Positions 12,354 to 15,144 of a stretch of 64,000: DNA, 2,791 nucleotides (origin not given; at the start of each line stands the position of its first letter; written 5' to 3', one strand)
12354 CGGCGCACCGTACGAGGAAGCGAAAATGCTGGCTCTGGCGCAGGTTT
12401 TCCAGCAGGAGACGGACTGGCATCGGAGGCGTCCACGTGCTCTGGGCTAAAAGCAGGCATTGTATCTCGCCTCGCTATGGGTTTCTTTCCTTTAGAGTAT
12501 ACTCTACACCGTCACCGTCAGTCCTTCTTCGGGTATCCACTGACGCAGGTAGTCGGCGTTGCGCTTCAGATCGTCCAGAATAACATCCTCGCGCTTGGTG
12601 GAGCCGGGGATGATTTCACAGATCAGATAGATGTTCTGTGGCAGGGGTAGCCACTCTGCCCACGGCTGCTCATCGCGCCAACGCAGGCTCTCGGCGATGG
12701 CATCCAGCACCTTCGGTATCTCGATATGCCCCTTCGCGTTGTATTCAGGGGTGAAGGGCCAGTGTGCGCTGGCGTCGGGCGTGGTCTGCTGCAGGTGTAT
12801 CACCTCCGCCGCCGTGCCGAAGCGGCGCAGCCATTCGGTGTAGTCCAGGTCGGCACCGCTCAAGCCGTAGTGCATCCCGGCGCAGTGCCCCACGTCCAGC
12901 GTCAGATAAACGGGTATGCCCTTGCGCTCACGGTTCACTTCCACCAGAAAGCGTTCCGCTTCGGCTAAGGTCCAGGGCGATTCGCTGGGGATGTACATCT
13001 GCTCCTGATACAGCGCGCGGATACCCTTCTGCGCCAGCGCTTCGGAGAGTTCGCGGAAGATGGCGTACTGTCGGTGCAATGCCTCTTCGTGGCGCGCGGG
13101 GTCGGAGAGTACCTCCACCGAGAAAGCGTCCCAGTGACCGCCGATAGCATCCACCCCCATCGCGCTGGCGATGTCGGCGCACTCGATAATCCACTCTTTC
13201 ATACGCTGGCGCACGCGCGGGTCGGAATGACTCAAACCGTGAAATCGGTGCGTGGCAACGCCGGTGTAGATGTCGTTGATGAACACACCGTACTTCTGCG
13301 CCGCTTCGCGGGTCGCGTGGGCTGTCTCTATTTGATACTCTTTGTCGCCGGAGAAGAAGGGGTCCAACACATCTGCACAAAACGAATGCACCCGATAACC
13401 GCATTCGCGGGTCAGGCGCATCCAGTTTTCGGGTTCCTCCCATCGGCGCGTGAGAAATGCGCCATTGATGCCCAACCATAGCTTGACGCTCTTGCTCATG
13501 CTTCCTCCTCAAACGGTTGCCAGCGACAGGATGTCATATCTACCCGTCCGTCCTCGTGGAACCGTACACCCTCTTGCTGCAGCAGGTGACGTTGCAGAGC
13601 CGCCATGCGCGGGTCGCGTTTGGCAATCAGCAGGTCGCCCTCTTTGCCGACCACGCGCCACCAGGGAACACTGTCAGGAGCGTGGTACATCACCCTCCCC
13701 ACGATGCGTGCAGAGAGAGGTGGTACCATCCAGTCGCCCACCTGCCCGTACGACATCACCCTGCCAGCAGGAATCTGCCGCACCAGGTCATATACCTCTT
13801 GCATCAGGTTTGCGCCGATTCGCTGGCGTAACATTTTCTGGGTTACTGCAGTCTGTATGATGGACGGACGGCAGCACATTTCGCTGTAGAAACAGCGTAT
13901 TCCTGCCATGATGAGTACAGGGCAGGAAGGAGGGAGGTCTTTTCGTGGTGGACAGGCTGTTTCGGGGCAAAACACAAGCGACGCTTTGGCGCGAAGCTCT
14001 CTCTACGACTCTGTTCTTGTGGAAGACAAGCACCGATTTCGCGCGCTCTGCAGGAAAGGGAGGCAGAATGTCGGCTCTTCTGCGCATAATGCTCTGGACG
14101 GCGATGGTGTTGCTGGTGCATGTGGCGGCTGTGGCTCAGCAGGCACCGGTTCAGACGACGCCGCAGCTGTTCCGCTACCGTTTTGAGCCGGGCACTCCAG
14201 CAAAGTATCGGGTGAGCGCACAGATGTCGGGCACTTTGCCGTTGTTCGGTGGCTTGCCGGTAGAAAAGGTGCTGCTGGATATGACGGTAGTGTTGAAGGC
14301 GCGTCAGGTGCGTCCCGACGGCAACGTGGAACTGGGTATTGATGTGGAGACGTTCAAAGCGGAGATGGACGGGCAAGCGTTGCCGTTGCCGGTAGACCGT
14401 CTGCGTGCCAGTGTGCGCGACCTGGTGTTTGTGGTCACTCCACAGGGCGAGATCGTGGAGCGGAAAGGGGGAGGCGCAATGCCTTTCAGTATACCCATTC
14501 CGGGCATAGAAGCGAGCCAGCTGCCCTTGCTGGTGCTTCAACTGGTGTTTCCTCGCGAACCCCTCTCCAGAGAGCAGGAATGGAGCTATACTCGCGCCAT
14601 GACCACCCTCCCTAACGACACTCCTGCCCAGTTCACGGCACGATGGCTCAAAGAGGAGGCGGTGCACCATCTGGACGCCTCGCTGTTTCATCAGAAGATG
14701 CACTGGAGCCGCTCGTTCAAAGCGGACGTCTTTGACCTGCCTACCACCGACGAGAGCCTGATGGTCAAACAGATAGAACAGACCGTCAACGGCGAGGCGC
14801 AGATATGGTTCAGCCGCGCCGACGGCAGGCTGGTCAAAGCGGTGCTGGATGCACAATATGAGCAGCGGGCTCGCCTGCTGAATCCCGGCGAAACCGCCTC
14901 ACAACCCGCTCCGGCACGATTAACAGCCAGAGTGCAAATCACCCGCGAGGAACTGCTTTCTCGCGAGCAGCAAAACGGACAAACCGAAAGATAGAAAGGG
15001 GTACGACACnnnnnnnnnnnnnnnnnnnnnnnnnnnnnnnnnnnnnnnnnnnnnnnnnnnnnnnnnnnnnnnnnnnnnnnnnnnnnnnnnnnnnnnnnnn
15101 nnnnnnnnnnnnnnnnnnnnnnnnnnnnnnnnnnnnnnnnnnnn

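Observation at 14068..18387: Tandem Met/Gln-rich secreted paralogs upstream of apbE and a Tat-secreted oxidoreductase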

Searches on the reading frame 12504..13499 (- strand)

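Call 79: search_protein_families(library=pfam, proteins=[window:12504-13499:-], max_evalue=0.001)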
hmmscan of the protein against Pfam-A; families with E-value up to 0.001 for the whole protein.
window:12504-13499:- (331 aa): 1 family
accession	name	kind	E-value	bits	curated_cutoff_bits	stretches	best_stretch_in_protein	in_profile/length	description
PF01261.30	AP_endonuc_2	-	1.3e-13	51.7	31.1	1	29-269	3-217/249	Xylose isomerase-like TIM barrel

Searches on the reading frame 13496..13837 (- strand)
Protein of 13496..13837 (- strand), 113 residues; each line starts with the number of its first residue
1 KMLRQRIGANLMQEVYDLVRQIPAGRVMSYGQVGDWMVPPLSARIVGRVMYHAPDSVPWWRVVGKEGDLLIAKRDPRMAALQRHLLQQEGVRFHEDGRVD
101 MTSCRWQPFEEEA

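Call 79: search_protein_families(library=pfam, proteins=[window:13496-13837:-], max_evalue=0.001)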
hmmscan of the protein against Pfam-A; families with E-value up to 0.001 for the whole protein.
window:13496-13837:- (113 aa): 1 family
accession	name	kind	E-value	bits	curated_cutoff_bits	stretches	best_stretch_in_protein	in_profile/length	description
PF01035.26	DNA_binding_1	-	2.7e-18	66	27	1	12-91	3-81/81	6-O-methylguanine DNA methyltransferase, DNA binding domain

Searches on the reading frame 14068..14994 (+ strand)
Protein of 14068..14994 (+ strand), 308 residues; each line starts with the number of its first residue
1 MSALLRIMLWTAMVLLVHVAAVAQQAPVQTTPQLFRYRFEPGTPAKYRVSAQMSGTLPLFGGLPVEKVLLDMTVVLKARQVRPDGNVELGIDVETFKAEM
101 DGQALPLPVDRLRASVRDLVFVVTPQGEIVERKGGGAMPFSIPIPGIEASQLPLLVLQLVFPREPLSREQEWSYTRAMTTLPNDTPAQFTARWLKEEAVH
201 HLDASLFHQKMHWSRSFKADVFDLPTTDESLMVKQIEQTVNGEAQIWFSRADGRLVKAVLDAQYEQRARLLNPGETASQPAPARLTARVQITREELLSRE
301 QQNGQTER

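Call 3: search_protein_families(library=pfam, proteins=[window:14068-14994:+], max_evalue=1)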
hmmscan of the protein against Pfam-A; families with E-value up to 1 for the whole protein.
window:14068-14994:+ (308 aa): 0 families

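Call 5: search_protein_families(library=ncbifam, proteins=[window:14068-14994:+], max_evalue=1)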
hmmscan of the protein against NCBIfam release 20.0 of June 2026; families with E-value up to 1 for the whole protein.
window:14068-14994:+ (308 aa): 0 families

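Call 7: find_homologous_proteins(query=window:14068-14994:+)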
Query window:14068-14994:+ (308 aa): 33 proteins with E <= 0.001 among 5506 candidates.
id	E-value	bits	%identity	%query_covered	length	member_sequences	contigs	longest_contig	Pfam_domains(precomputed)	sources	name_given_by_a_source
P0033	1.2e-182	624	94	98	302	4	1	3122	-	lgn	-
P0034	5.9e-168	576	86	98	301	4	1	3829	-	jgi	-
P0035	3.2e-164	563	83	100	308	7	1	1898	-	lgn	-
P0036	1.0e-162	559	86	96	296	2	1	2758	-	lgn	-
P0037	2.1e-160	551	82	98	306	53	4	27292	-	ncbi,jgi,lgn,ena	jgi:hypothetical protein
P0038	2.3e-160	551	81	100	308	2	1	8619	-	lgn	-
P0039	2.7e-156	537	78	100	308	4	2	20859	-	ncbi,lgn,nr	ncbi:hypothetical protein HRbin16_01092 [bacterium HR16]|nr:hypothetical protein HRbin16_01092 [bact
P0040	1.0e-155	536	78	100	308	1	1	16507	-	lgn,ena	-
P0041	1.1e-154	532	79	99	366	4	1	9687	-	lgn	-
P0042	2.0e-154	531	77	100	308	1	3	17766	-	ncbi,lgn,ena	-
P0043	3.7e-154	530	80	98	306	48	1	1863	-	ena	-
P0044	5.7e-154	530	77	100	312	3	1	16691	-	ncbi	ncbi:MAG: hypothetical protein ACP5RN_12900 [Armatimonadota bacterium]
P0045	8.3e-153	526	78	99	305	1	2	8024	-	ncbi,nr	ncbi:MAG: hypothetical protein RMM08_11600 [Armatimonadota bacterium]|nr:hypothetical protein [bacte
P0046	1.5e-151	522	79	98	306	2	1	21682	-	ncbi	-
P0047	1.1e-150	519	77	98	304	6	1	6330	-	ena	-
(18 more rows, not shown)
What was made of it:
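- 14068..14994 (+): P1: Met-poor (3.2%) secreted barrel paralog of 308 aa. The N-terminal 25 residues form a Sec-type signal peptide ending AVAQ/Q. There are 33 close homologs, all from Armatimonadota-type metagenomes (call 7).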

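Call 23: predict_structure(alignment_id=A2)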
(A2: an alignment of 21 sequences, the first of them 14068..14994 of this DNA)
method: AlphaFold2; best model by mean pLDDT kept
length: 308 residues; sequences in the alignment: 21
mean_pLDDT: 81.9   pTM: 0.77
mean pLDDT of the five models: 81.9, 80.8, 79.7, 79.1, 78.3
residues with pLDDT >= 90: 116; 70-90: 140; 50-70: 28; < 50: 24
segments of 3 or more residues with pLDDT < 50: 24-29, 139-143, 145-147, 301-308
pLDDT, mean of each block of 10 residues (from residue 1): 77 76 48 91 91 78 80 91 93 87 79 81 91 67 47 72 94 86 86 93 94 90 85 90 94 93 90 78 88 79 42
secondary structure, 60 per line:
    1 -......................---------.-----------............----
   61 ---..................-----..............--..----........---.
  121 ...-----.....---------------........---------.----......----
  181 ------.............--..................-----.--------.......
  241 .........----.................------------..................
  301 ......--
elements in order: H2-23 E45-56 E64-81 E87-100 H109-116 E120-123 E129-133 H149-156 E171-176 E187-199 E202-219 E234-249 E254-270 E283-293 H294-306
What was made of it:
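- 14068..14994 (+): The AF2 model has pLDDT 82 and is all-beta (call 23).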

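Call 28: fold_search(model_id=the predicted structure, library=pdb)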
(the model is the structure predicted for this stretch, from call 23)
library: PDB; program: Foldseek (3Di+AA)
matches with E <= 10: 935; with E <= 0.001: 18
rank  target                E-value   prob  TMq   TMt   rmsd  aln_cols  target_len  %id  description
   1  7n3v_B                1.9e-06  1.00  0.39  0.44  10.8       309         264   11  Crystal structure of Mycobacterium smegmatis LmcA (released 2022-04-13)
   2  7shw_A                2.7e-06  1.00  0.38  0.44  11.2       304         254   12  Crystal structure of Mycobacterium smegmatis LmcA with xenon (released 2022-04-13)
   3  7shw_B                4.2e-06  1.00  0.39  0.45  10.9       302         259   12  Crystal structure of Mycobacterium smegmatis LmcA with xenon (released 2022-04-13)
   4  7n3v_A                7.5e-06  1.00  0.39  0.44  10.0       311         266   12  Crystal structure of Mycobacterium smegmatis LmcA (released 2022-04-13)
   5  9bd1                  8.4e-06  1.00  0.48  0.18   7.6       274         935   10  beta/alpha1 region of ApoB 100 (released 2024-12-25)
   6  6i7s_H                1.1e-05  1.00  0.47  0.19   6.9       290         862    7  Microsomal triglyceride transfer protein (released 2019-08-21)
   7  6i7s_G                1.1e-05  1.00  0.48  0.19   7.1       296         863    7  Microsomal triglyceride transfer protein (released 2019-08-21)
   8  9bd8_A                1.2e-05  1.00  0.45  0.32   7.3       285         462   11  ApoB 100 beta barrel bound to LDLR beta propeller (released 2024-12-25)
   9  4q4b_A                9.2e-05  1.00  0.36  0.30  11.7       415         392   11  Crystal structure of LIMP-2 (space group C2221) (released 2014-07-30)
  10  9fjf_A                1.1e-04  1.00  0.34  0.28  12.5       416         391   10  Lysosomal transporting complex of beta-glucocerebrosidase (GCase) and lysosomal integral membrane protein 2 (LIMP-2) w (released 2025-04-09)
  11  4tw0_B                1.5e-04  1.00  0.37  0.31  11.9       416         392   10  Crystal Structure of SCARB2 in Acidic Condition (pH4.8) (released 2015-07-08)
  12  4f7b_D                2.3e-04  1.00  0.34  0.29  11.1       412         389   10  Structure of the lysosomal domain of limp-2 (released 2013-10-09)
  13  5uph_B                3.1e-04  0.97  0.27  0.26  18.1       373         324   10  Lipids bound lysosomal integral membrane protein 2 (released 2017-12-13)
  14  4q4f_A                5.0e-04  0.99  0.33  0.27  12.0       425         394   11  Crystal structure of LIMP-2 (space group C2) (released 2014-07-30)
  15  2j4u_P                5.0e-04  0.63  0.22  0.20  18.3       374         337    6  E.coli OmpC - camel Lactoferrin complex (released 2007-02-13)
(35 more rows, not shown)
